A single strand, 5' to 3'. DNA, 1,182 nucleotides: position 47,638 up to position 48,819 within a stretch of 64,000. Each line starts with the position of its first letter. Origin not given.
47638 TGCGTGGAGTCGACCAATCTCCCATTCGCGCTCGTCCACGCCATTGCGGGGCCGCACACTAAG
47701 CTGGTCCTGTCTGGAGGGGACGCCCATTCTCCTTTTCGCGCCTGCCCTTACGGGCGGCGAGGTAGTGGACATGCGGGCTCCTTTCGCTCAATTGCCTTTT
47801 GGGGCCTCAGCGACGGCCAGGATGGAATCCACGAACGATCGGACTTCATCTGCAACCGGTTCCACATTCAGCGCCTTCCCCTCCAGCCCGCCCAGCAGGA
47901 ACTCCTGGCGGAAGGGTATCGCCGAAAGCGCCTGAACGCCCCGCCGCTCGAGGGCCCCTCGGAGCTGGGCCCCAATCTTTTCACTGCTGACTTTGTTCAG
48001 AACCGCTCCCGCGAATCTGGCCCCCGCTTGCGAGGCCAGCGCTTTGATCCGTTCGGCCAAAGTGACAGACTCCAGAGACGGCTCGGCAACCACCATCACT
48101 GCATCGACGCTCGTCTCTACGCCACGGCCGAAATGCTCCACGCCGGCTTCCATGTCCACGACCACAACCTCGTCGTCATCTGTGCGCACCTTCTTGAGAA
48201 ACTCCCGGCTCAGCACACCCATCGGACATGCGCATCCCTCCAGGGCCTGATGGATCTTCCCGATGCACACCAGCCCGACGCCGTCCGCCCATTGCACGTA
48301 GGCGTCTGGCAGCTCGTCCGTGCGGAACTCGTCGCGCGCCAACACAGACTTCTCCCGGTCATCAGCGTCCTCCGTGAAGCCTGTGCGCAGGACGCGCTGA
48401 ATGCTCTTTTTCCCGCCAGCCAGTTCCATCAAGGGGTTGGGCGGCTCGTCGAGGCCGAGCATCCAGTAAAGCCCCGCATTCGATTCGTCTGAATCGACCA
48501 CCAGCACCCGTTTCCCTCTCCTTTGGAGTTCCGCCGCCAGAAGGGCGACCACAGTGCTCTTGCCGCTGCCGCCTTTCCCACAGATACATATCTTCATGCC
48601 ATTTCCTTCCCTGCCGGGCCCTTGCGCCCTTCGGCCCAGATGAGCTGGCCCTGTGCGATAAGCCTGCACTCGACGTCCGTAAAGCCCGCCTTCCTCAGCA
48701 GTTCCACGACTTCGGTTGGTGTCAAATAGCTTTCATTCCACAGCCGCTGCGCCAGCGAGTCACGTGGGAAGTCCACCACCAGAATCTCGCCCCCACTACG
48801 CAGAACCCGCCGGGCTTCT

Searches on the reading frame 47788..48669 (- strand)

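Call 52: search_protein_families(library=pfam, proteins=[window:47788-48669:-], max_evalue=0.0001)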
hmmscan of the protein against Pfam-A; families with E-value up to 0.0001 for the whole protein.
window:47788-48669:- (293 aa): 8 families
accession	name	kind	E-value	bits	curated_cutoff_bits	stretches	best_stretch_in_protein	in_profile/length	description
PF01656.29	CbiA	-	7.9e-16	58.6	25.4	1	31-257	6-115/125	CobQ/CobB/MinD/ParA nucleotide binding domain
PF00142.24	Fer4_NifH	-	2.6e-10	40.7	25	1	25-62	1-38/271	4Fe-4S iron sulfur cluster binding proteins, NifH/frxC family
PF10609.15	ParA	-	6.8e-10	39.2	27.1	1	29-75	9-55/246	NUBPL iron-transfer P-loop NTPase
PF13614.12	AAA_31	-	5.9e-08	33.3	27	1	31-65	9-44/177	AAA domain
PF03308.22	MeaB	-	5.4e-06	26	23.1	1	21-63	30-72/273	Methylmalonyl Co-A mutase-associated GTPase MeaB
PF06564.18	CBP_BcsQ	-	1.2e-05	25.4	21.3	0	32-64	10-42/234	Cellulose biosynthesis protein BcsQ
PF02374.21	ArsA_ATPase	-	4.5e-05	23.3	24.3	1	27-61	4-38/305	Anion-transporting ATPase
PF01935.23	DUF87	-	7.3e-05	23.4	23.2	0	26-59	25-59/220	Helicase HerA, central domain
